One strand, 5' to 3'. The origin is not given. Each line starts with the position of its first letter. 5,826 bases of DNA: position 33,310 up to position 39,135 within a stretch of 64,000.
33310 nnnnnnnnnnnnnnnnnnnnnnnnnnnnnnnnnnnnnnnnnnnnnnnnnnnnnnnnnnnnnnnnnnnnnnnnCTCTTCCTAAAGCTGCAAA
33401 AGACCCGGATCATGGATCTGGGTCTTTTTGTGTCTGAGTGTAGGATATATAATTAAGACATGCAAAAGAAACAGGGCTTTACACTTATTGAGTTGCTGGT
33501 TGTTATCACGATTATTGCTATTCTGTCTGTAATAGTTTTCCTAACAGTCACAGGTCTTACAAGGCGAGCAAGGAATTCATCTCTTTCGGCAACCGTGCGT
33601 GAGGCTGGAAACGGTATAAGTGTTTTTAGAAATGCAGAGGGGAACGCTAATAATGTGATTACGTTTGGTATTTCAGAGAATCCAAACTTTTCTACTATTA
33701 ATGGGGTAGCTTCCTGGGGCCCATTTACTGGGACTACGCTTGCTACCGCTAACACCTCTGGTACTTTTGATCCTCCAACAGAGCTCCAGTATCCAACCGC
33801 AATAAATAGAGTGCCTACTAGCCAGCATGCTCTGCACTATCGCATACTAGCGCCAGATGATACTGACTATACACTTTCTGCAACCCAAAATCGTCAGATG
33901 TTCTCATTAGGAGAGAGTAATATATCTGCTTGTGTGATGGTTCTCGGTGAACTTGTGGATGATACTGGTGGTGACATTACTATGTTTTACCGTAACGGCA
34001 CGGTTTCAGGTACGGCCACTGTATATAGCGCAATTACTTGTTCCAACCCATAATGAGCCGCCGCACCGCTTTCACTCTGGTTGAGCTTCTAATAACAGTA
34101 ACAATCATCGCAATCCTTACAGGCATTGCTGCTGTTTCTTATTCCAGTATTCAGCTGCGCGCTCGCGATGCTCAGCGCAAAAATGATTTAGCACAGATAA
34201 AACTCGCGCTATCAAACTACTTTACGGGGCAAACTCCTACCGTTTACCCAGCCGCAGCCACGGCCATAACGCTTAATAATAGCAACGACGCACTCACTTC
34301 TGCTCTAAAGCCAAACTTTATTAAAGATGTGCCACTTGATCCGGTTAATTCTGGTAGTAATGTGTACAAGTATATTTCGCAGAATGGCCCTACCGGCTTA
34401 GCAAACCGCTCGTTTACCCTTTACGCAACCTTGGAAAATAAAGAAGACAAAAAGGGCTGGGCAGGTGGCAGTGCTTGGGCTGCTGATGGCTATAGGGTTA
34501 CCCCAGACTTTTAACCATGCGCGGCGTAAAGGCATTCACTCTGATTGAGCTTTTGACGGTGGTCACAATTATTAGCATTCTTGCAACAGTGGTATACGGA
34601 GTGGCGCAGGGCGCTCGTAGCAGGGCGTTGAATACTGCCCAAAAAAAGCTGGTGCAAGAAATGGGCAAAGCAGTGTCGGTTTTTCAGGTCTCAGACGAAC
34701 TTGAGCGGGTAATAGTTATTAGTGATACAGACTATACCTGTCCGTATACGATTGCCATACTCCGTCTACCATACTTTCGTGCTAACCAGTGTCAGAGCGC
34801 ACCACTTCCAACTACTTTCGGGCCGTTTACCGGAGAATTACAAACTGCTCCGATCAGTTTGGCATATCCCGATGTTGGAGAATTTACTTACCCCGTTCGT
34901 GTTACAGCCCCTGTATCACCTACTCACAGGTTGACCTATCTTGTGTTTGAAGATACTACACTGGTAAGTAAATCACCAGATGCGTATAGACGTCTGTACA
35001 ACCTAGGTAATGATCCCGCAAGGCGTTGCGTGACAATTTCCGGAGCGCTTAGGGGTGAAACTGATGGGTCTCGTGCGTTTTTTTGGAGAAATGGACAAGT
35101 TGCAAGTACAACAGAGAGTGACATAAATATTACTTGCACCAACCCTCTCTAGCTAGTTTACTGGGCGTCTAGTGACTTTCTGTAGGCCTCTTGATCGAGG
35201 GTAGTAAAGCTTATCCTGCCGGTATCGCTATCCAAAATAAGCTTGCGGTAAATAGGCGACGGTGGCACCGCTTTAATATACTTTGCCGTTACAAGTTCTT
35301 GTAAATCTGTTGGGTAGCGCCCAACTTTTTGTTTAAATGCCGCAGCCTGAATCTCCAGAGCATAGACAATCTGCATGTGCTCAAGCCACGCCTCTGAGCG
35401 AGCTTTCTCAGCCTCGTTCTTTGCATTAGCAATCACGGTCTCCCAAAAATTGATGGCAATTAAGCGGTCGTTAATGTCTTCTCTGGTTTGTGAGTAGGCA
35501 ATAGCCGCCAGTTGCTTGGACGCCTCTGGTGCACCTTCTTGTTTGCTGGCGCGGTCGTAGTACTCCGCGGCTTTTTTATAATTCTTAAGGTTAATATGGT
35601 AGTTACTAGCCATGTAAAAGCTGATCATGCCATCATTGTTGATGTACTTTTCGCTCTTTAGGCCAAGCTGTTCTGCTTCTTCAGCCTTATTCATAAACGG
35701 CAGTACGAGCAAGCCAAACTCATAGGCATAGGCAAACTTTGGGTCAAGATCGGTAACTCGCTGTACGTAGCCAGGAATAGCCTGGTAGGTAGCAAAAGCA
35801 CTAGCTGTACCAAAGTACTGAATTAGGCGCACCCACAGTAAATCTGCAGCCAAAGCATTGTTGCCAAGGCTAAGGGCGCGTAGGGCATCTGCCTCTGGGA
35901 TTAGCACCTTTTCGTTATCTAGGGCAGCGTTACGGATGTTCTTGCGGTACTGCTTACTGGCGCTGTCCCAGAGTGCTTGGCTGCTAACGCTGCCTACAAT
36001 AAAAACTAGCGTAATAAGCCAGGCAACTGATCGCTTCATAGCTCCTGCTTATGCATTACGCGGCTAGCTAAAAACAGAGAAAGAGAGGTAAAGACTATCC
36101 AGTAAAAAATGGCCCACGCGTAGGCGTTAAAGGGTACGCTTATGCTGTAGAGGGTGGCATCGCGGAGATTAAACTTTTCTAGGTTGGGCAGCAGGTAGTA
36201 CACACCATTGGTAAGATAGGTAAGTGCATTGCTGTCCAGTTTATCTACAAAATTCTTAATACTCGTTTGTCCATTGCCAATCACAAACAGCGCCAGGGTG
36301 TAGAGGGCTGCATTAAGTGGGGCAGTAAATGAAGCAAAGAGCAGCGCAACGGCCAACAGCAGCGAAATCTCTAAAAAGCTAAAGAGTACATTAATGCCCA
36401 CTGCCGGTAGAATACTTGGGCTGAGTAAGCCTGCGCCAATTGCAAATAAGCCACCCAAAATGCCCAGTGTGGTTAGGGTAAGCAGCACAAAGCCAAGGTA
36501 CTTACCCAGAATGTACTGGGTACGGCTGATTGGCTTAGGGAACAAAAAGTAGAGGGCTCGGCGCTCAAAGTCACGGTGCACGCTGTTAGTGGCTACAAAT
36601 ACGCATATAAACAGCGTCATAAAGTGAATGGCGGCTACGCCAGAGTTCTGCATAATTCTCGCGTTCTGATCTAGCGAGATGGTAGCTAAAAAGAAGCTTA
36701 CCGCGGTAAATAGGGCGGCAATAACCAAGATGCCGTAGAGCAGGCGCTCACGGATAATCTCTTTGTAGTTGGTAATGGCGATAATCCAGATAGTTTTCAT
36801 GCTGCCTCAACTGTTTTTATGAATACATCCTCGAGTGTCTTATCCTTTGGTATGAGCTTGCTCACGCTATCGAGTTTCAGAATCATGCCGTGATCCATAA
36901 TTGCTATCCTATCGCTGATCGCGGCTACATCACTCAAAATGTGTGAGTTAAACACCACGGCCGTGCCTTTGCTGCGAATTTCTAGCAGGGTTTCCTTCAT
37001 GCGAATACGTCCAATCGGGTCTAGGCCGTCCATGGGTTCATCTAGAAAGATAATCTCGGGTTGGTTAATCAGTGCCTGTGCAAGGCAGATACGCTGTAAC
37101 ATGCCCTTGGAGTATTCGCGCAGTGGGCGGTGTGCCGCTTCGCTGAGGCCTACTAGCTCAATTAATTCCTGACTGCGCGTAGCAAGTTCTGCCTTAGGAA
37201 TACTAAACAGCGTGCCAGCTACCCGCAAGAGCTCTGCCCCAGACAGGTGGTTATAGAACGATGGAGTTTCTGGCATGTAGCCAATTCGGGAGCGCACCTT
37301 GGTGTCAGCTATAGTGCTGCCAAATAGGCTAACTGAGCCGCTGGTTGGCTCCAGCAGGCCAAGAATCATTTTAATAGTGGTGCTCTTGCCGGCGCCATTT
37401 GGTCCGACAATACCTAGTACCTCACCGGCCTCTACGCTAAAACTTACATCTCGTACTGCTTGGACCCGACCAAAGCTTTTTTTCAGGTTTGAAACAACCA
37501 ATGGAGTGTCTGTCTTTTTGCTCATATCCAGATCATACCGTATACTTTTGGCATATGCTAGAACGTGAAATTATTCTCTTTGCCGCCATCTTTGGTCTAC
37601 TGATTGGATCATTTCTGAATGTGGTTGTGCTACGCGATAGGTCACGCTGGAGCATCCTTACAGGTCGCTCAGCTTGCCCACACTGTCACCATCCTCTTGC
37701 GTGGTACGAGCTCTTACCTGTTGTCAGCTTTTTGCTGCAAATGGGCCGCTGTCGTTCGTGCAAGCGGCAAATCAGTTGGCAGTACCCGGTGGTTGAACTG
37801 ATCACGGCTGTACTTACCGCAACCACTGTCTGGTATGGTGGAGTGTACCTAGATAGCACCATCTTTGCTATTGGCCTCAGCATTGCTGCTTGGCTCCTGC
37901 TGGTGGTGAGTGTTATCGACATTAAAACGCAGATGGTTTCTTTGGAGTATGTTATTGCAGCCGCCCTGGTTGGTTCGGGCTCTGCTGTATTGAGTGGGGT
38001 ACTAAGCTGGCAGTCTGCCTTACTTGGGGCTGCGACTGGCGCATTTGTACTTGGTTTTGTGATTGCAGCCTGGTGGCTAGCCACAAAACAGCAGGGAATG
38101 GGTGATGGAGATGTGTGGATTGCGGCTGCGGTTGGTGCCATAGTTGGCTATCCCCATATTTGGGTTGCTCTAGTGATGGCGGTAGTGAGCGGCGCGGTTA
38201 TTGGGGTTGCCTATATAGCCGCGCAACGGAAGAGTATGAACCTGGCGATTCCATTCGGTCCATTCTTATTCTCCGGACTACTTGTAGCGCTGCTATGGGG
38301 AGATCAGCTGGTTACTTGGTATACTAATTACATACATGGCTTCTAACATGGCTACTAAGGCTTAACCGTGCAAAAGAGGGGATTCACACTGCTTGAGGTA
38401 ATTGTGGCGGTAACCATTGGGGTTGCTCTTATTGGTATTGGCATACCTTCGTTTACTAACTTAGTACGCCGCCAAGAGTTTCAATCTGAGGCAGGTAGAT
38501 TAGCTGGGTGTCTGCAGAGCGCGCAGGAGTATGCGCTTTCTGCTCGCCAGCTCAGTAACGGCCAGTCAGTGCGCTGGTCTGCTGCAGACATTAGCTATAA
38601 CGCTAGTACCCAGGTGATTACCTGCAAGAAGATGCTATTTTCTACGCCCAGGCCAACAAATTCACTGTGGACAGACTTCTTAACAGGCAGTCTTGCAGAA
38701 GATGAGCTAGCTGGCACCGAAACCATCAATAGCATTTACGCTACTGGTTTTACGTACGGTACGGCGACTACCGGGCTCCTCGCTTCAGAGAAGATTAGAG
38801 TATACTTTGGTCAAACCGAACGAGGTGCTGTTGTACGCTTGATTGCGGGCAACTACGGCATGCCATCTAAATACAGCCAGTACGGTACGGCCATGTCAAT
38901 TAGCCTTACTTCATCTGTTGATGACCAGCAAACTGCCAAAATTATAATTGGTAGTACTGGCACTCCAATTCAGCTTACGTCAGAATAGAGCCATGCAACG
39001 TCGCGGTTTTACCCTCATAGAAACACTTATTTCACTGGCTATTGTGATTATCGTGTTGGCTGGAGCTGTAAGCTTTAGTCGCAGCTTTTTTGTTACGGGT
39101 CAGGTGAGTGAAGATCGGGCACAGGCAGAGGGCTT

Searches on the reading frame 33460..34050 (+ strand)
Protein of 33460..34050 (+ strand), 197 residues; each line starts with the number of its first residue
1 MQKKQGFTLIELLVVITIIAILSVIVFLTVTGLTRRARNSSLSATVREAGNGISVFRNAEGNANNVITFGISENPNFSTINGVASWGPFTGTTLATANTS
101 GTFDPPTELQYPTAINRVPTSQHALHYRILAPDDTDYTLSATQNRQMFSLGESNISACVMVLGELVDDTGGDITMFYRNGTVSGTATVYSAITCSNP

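Call 25: search_protein_families(library=pfam, proteins=[window:33460-34050:+], max_evalue=0.001)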
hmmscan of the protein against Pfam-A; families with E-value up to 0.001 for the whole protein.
window:33460-34050:+ (197 aa): 1 family
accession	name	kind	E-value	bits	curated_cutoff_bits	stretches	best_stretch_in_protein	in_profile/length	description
PF07963.17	N_methyl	-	1.2e-09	37.7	21.2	1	1-27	1-27/27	Prokaryotic N-terminal methylation motif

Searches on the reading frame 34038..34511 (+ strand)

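Call 25: search_protein_families(library=pfam, proteins=[window:34038-34511:+], max_evalue=0.001)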
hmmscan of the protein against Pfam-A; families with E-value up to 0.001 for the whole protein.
window:34038-34511:+ (158 aa): 1 family
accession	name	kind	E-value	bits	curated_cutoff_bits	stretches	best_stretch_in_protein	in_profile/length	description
PF07963.17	N_methyl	-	2e-06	27.5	21.2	1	6-31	1-26/27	Prokaryotic N-terminal methylation motif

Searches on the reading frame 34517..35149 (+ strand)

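Call 25: search_protein_families(library=pfam, proteins=[window:34517-35149:+], max_evalue=0.001)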
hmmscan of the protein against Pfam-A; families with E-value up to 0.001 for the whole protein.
window:34517-35149:+ (211 aa): 1 family
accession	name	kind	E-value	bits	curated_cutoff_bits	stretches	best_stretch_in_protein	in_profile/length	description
PF07963.17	N_methyl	-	1.5e-06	28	21.2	1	1-27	1-27/27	Prokaryotic N-terminal methylation motif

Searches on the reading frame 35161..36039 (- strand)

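Call 25: search_protein_families(library=pfam, proteins=[window:35161-36039:-], max_evalue=0.001)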
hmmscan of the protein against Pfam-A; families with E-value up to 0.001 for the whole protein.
window:35161-36039:- (293 aa): 1 family
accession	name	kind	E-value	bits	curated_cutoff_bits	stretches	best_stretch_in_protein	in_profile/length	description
PF07719.23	TPR_2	-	0.00076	19.9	27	0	142-166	5-29/34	Tetratricopeptide repeat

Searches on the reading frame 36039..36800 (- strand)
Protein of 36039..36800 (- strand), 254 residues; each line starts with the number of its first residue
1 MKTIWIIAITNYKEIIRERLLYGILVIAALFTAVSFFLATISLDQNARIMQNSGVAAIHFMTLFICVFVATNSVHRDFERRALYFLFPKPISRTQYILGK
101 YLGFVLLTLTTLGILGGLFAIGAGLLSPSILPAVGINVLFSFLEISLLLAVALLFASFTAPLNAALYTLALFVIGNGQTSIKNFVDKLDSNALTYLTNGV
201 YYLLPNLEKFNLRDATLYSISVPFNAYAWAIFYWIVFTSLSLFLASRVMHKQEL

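Call 25: search_protein_families(library=pfam, proteins=[window:36039-36800:-], max_evalue=0.001)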
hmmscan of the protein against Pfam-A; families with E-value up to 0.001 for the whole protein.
window:36039-36800:- (254 aa): 5 families
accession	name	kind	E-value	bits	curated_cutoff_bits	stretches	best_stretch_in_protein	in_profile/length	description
PF12679.13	ABC2_membrane_2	-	5.7e-07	29.5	27.2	1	5-174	1-194/283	ABC-2 family transporter protein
PF13346.12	ABC2_membrane_5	-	1.1e-05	25.5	25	1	48-173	28-154/205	ABC-2 family transporter protein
PF01061.29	ABC2_membrane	-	0.00021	21.3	26.9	1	4-162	3-163/211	ABC-2 type transporter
PF12698.13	ABC2_membrane_3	-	0.00023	20.8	31.6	1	39-169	149-264/347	ABC-2 family transporter protein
PF12730.13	ABC2_membrane_4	-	0.00078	19.9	27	1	19-162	13-169/179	ABC-2 family transporter protein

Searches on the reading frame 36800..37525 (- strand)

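Call 25: search_protein_families(library=pfam, proteins=[window:36800-37525:-], max_evalue=0.001)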
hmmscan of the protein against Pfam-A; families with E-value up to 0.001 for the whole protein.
window:36800-37525:- (242 aa): 2 families
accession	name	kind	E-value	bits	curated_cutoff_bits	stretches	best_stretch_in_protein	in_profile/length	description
PF00005.33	ABC_tran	-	1.2e-33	117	25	1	25-165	2-136/137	ABC transporter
PF13304.12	AAA_21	-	9.1e-10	39.5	27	1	132-195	232-298/304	AAA domain, putative AbiEii toxin, Type IV TA system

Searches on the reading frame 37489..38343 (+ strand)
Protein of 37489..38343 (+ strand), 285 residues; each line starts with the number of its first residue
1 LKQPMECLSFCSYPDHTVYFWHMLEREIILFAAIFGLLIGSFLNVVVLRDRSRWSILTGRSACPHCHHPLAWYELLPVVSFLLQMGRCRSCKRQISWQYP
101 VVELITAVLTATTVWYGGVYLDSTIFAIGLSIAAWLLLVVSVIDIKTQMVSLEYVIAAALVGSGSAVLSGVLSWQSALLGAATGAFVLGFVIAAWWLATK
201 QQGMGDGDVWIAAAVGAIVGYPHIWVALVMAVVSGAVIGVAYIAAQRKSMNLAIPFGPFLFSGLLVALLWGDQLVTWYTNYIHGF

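Call 25: search_protein_families(library=pfam, proteins=[window:37489-38343:+], max_evalue=0.001)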
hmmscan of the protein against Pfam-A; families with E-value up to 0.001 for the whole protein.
window:37489-38343:+ (285 aa): 2 families
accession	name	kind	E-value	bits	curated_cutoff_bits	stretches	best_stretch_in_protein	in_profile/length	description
PF06750.18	A24_N_bact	-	1.6e-31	108.6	23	1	34-115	1-82/84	Bacterial Peptidase A24 N-terminal domain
PF01478.23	Peptidase_A24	-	1.4e-13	51.6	26.5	1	132-240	2-104/104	Type IV leader peptidase family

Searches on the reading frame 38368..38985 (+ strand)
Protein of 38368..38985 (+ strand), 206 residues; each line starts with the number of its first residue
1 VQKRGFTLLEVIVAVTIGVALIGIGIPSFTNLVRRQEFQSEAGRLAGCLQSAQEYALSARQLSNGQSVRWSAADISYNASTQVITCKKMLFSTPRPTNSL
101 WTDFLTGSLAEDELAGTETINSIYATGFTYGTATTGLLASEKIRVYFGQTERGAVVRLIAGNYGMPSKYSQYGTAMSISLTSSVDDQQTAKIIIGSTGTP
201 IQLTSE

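Call 25: search_protein_families(library=pfam, proteins=[window:38368-38985:+], max_evalue=0.001)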
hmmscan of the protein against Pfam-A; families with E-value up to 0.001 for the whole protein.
window:38368-38985:+ (206 aa): 1 family
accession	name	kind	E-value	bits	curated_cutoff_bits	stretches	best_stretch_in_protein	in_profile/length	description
PF07963.17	N_methyl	-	1.8e-05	24.5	21.2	1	2-24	3-25/27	Prokaryotic N-terminal methylation motif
